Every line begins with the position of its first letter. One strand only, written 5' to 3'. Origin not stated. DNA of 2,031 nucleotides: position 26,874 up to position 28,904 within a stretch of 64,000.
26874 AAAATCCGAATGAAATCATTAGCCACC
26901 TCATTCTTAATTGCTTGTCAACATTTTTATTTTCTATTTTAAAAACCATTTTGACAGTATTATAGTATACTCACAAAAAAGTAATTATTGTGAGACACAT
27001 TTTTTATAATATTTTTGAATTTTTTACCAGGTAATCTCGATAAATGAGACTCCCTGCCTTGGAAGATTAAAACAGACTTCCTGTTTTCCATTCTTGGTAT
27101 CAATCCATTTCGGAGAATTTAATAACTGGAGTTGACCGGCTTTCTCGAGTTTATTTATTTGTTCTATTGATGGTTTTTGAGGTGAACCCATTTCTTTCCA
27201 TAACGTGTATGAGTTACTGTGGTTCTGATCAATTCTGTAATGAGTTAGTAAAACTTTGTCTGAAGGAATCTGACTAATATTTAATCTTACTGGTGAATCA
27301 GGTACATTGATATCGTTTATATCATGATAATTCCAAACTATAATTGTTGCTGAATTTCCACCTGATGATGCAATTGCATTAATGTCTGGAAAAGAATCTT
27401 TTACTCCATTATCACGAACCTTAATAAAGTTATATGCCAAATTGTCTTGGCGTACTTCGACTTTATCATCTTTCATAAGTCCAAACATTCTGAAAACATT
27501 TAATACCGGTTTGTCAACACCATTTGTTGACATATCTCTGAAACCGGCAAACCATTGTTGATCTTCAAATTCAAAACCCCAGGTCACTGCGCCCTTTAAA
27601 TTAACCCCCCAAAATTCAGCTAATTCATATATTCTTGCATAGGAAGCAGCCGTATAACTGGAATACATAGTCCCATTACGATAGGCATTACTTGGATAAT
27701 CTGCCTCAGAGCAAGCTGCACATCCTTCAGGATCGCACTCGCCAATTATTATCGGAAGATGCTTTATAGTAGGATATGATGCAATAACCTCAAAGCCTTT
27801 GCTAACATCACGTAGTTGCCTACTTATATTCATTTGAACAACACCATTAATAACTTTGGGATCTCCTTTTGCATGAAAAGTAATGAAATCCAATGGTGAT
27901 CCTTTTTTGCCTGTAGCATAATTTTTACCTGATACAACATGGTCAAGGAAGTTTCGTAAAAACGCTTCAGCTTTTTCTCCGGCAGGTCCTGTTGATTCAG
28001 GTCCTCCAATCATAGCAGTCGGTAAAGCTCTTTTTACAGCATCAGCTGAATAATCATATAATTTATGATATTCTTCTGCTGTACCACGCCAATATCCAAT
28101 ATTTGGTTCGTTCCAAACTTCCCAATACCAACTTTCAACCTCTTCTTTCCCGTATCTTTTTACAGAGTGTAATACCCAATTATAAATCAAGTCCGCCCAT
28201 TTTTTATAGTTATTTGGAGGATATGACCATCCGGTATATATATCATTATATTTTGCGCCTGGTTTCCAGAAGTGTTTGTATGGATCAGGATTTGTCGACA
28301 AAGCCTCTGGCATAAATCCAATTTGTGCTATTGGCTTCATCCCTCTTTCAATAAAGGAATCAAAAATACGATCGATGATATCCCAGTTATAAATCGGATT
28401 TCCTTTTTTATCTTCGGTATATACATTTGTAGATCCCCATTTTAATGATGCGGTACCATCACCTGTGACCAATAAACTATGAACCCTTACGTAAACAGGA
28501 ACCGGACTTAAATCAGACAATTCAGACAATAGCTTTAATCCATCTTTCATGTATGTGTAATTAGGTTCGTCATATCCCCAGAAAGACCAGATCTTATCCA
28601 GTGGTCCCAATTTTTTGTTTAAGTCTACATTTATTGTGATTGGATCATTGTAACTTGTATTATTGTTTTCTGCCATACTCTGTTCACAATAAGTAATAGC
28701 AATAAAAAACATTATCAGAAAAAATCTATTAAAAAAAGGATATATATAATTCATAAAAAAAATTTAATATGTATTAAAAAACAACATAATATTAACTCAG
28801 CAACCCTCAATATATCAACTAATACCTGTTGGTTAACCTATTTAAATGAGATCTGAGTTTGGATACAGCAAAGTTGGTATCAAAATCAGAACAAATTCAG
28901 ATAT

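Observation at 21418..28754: Candidate undescribed glycan catabolic route: single-GH39 PUL coupled to DhaK/DhaL + RpiB-like isomerase + cupin + racemase-fold + cytoplasmic propeller + ACS-type MFS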

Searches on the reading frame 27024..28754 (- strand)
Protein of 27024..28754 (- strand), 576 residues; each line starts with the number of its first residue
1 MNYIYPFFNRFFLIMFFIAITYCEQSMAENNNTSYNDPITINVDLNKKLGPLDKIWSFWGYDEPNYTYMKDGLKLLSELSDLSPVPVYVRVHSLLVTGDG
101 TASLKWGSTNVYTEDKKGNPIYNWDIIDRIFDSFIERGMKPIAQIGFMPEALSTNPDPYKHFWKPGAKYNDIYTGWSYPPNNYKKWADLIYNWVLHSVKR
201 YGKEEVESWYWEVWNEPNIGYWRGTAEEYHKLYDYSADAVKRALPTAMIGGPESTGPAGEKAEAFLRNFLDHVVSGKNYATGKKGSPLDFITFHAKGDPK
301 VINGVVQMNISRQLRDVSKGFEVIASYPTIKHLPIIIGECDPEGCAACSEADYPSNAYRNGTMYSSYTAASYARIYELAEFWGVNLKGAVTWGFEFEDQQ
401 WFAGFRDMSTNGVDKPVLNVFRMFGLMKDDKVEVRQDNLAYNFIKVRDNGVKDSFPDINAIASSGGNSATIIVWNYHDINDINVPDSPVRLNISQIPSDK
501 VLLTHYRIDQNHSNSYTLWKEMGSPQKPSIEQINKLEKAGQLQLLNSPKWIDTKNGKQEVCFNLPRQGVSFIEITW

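Call 3: search_protein_families(library=pfam, proteins=[window:27024-28754:-], max_evalue=0.01)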
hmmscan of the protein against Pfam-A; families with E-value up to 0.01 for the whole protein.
window:27024-28754:- (576 aa): 1 family
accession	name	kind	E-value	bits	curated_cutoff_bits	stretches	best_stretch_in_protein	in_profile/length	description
PF01229.23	Glyco_hydro_39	-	1.8e-52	179.1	26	1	40-539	2-454/472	Glycosyl hydrolases family 39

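Call 4: search_protein_families(library=ncbifam, proteins=[window:27024-28754:-], max_evalue=0.01)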
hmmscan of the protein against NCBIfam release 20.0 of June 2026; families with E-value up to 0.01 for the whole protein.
window:27024-28754:- (576 aa): 1 family
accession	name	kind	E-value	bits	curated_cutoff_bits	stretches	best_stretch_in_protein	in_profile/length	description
NF042992.1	alph1,4rhamsidase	equivalog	1.1e-08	34.3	850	1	175-251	142-219/471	alpha-1,4-L-rhamnosidase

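Call 27: search_solved_structures(query=window:27024-28754:-, max_evalue=0.001)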
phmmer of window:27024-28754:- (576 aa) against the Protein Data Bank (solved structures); distinct sequences matched with E-value up to 0.001: 16.
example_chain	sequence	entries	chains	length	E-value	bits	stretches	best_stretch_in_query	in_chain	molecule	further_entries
1px8_A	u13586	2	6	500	6.5e-35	124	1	109-575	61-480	Beta-xylosidase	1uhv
6yyh_A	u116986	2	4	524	1.2e-34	123.1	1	115-574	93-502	Beta-xylosidase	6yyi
2bs9_A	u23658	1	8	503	4.8e-33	117.8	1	98-267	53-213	BETA-XYLOSIDASE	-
1w91_A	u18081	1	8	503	6.8e-33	117.3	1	98-267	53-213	BETA-XYLOSIDASE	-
2bfg_A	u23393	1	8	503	2.9e-32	115.2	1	98-267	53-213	BETA-XYLOSIDASE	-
4ekj_A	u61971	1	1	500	1.5e-28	102.9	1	40-297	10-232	Beta-xylosidase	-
4m29_A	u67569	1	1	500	1.6e-28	102.9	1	40-297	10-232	Beta-xylosidase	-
8i0x_B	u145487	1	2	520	2.2e-28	102.4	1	117-297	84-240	Glycoside hydrolase family 39 beta-xylosidase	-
8i0j_A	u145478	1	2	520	4.1e-28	101.5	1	118-297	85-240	Glycoside hydrolase family 39 beta-xylosidase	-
6uqj_A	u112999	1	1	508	7.3e-23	84.2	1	115-259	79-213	Beta-xylosidase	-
5ndx_A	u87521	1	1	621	1.9e-16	63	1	116-361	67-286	Glycosyl hydrolase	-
3w81_A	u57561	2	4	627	6e-12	48.1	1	185-318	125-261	Alpha-L-iduronidase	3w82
4kgj_A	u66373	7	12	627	6e-12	48.1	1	185-318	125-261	Alpha-L-iduronidase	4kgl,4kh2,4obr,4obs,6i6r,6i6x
6i6x_A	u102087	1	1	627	6e-12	48.1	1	185-318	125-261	Alpha-L-iduronidase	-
4mj2_A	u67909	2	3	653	6.3e-12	48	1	185-318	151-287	Alpha-L-iduronidase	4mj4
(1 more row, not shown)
